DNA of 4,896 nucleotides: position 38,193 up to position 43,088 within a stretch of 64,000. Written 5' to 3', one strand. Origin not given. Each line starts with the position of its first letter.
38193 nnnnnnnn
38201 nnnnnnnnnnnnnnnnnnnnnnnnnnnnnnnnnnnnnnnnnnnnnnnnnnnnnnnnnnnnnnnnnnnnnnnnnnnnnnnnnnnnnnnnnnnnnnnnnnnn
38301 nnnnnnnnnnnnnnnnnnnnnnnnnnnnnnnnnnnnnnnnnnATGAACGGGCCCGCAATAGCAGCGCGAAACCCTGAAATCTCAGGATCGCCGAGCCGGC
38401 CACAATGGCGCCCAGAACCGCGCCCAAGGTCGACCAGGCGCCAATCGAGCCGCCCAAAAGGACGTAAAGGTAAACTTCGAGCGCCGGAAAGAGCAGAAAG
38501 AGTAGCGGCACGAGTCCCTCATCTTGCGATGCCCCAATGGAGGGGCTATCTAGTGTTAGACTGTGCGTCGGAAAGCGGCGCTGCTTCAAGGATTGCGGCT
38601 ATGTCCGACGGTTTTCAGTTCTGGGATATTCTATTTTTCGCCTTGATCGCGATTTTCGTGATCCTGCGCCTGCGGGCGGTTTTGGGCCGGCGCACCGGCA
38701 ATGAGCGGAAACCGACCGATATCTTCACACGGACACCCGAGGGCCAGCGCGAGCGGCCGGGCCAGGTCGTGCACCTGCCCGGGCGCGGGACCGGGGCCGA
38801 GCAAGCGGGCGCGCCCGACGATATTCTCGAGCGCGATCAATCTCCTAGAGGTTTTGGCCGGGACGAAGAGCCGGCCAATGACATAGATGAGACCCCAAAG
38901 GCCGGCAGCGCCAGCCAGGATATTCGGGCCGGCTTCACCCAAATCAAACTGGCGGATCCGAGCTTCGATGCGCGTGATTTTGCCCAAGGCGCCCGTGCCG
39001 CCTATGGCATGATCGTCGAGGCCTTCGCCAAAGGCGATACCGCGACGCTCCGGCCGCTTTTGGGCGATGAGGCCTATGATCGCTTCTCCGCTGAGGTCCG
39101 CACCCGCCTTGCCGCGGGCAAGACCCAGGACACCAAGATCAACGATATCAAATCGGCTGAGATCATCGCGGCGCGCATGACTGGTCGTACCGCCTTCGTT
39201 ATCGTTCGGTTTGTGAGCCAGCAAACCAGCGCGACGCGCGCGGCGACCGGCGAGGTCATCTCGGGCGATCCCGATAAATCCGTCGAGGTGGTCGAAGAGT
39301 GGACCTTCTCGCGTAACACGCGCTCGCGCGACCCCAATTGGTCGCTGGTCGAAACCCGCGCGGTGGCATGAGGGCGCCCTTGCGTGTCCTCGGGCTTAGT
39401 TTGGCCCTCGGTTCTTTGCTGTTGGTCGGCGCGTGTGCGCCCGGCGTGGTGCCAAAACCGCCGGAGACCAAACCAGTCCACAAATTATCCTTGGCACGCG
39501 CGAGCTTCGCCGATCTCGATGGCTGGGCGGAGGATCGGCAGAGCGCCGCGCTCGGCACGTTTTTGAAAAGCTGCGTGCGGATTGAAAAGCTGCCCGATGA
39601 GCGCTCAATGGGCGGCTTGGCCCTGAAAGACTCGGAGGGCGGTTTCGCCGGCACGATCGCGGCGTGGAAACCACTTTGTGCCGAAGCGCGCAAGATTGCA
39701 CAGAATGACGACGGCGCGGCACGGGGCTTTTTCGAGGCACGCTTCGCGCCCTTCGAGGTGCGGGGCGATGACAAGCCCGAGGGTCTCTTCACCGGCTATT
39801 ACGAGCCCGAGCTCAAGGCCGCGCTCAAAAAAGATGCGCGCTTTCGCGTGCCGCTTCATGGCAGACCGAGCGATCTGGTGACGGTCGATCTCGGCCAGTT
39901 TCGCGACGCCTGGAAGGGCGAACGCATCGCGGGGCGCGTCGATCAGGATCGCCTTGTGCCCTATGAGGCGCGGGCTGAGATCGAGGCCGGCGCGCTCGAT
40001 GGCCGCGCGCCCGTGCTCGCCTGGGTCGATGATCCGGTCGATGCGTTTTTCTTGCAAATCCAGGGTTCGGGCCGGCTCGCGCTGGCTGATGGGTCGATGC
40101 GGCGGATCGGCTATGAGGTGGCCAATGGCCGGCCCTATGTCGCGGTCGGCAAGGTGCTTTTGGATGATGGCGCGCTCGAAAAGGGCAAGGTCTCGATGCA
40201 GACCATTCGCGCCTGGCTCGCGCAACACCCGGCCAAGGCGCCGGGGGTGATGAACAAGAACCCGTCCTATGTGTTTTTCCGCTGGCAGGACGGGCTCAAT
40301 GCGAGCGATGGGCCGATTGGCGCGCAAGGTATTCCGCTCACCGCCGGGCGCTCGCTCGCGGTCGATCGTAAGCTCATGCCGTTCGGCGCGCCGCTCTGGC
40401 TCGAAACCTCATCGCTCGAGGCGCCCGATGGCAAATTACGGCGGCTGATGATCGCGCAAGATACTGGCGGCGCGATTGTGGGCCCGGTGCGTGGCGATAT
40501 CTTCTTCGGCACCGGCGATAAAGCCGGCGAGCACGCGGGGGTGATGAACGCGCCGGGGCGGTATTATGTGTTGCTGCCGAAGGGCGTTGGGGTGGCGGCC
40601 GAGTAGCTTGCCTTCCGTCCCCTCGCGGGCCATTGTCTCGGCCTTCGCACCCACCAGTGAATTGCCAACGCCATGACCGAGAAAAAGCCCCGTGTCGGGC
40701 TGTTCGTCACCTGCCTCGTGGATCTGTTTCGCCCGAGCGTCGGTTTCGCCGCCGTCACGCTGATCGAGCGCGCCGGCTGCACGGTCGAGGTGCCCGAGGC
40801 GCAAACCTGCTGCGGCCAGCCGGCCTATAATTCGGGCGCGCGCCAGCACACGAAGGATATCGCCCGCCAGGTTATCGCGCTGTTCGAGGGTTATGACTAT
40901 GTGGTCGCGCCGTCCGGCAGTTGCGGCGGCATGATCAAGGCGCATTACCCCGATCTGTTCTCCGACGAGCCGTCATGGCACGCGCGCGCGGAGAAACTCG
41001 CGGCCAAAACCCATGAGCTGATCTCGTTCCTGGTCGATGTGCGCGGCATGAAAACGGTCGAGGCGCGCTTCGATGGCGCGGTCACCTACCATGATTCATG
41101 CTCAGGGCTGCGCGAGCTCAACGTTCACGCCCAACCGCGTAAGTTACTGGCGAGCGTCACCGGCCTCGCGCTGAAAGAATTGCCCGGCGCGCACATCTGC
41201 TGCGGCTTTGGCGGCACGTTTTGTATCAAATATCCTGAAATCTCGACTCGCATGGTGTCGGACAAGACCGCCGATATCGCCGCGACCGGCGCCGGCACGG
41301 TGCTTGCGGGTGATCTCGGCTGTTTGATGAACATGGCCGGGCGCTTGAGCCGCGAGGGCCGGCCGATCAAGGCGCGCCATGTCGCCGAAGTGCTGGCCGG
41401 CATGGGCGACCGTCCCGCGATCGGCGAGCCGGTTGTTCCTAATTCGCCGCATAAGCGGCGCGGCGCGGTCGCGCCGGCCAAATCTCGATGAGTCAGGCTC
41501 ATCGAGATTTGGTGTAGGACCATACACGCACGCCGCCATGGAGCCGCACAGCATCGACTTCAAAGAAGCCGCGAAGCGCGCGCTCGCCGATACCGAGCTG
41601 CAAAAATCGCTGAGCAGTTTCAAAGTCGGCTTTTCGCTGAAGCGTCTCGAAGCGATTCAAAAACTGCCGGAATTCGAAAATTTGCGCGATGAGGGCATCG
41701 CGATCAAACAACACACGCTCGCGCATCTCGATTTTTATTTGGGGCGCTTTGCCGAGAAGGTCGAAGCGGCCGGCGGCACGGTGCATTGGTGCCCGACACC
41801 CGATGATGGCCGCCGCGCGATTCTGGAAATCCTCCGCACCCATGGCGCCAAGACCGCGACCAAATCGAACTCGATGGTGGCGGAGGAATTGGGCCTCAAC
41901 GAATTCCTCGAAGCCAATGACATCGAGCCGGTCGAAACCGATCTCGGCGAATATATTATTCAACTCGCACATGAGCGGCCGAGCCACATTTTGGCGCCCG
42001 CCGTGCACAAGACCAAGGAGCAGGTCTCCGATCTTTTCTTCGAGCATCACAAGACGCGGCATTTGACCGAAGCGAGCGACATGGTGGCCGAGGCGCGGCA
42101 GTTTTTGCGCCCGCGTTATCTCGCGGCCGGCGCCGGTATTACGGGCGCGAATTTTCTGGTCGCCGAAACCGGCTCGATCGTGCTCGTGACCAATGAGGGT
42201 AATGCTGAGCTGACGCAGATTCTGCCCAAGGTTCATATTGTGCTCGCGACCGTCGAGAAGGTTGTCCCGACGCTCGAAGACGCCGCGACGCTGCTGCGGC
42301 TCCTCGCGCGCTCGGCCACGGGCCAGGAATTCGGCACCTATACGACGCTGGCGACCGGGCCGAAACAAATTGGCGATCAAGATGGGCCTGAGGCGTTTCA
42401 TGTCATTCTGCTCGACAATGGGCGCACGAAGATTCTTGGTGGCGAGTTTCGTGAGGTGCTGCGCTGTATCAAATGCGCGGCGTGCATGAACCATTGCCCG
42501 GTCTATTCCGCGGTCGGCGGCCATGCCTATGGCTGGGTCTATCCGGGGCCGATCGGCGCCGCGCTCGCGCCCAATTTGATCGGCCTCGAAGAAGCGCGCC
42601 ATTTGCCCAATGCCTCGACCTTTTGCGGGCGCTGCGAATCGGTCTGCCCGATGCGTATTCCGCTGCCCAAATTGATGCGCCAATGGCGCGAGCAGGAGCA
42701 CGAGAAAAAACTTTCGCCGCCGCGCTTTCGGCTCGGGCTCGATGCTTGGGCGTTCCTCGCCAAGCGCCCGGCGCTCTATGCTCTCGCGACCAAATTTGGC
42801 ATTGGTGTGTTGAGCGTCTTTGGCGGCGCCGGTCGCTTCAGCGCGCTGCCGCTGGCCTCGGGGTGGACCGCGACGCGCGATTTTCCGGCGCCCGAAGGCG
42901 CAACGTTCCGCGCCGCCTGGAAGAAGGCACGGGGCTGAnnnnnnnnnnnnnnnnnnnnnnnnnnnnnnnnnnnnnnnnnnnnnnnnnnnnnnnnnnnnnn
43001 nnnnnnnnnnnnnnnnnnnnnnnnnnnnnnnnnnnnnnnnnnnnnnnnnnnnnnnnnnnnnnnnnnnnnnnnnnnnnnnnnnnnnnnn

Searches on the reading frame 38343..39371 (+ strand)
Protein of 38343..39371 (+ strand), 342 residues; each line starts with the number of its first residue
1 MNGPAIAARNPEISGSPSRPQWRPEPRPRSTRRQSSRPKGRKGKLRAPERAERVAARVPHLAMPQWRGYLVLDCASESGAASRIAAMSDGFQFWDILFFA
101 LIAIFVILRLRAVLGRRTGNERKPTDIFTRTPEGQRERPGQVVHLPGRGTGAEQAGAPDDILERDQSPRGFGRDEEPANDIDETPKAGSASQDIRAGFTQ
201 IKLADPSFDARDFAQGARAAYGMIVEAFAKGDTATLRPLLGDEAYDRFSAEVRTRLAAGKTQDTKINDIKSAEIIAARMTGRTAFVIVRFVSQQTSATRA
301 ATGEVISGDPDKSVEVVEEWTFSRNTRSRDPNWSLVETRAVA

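Call 15: search_protein_families(library=ncbifam, max_evalue=1e-8, proteins=[window:38343-39371:+])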
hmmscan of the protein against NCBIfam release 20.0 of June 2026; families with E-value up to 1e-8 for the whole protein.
window:38343-39371:+ (342 aa): 3 families
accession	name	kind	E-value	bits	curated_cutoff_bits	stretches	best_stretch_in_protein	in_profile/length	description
NF033779.0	Tim44_TimA_adap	subfamily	2.4e-67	227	80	1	95-338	2-215/215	Tim44/TimA family putative adaptor protein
NF033778.1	trans_TimA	equivalog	1.2e-35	122.8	200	1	183-340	43-195/198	TIM44-related membrane protein TimA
TIGR00984.1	3a0801s03tim44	subfamily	5e-17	62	552.35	1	198-333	234-372/376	mitochondrial import inner membrane, translocase subunit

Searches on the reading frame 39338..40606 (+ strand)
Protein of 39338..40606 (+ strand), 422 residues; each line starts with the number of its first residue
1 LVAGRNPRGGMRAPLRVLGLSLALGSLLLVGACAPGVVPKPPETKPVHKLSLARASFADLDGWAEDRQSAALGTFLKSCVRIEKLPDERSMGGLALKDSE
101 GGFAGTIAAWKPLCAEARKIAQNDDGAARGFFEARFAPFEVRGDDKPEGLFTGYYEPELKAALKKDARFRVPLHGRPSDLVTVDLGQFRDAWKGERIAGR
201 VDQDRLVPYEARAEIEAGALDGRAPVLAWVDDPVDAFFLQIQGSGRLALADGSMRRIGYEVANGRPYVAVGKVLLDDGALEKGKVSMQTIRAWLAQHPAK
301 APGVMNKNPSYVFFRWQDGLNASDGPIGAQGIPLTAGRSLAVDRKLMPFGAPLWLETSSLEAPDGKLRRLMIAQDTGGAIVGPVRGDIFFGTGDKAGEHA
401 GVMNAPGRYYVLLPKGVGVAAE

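Call 15: search_protein_families(library=ncbifam, max_evalue=1e-8, proteins=[window:39338-40606:+])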
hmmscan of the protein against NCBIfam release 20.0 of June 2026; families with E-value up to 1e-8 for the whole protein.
window:39338-40606:+ (422 aa): 1 family
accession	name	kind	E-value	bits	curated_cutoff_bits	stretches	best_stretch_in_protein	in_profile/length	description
NF008366.0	PRK11162.1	equivalog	1.5e-50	172.2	242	1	210-413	151-355/366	murein transglycosylase A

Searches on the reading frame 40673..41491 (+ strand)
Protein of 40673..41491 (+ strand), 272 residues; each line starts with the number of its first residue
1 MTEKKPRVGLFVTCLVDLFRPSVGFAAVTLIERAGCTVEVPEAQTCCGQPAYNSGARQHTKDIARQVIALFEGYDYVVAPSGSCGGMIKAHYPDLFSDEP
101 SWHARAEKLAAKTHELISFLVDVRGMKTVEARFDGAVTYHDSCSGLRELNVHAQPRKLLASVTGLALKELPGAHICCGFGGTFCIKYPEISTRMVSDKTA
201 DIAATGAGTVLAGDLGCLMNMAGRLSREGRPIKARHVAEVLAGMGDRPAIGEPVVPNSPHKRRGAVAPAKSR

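Call 16: search_protein_families(library=ncbifam, max_evalue=1e-8, proteins=[window:40673-41491:+])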
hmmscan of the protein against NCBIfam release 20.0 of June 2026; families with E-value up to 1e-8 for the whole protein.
window:40673-41491:+ (272 aa): 5 families
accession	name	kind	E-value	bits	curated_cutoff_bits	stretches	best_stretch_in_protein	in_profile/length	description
NF045670.1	quin_L_LdhH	equivalog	3e-62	210.9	800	1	3-242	464-706/706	L-lactate dehydrogenase (quinone) large subunit LdhH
NF004898.0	PRK06259.1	equivalog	1e-31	110.1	385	1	3-228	259-470/488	fumarate reductase (CoM/CoB) subunit TfrB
NF008434.0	PRK11274.1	equivalog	5.6e-26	91.4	333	1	6-224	168-391/409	glycolate oxidase subunit GlcF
NF008369.0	PRK11168.1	equivalog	1.7e-22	79.9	278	1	4-221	165-380/401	anaerobic glycerol-3-phosphate dehydrogenase subunit C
TIGR03379.1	glycerol3P_GlpC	equivalog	4.4e-09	35.6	279.9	1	7-189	163-343/397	anaerobic glycerol-3-phosphate dehydrogenase subunit GlpC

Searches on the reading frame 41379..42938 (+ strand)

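Call 16: search_protein_families(library=ncbifam, max_evalue=1e-8, proteins=[window:41379-42938:+])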
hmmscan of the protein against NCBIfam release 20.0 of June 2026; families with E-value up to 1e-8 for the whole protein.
window:41379-42938:+ (519 aa): 2 families
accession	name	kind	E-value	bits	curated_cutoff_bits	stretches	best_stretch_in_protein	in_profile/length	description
TIGR00273.1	TIGR00273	equivalog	2e-137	458.6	444.8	1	70-503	2-432/432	LutB/LldF family L-lactate oxidation iron-sulfur protein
NF045670.1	quin_L_LdhH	equivalog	2.2e-123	413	800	1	61-517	2-458/706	L-lactate dehydrogenase (quinone) large subunit LdhH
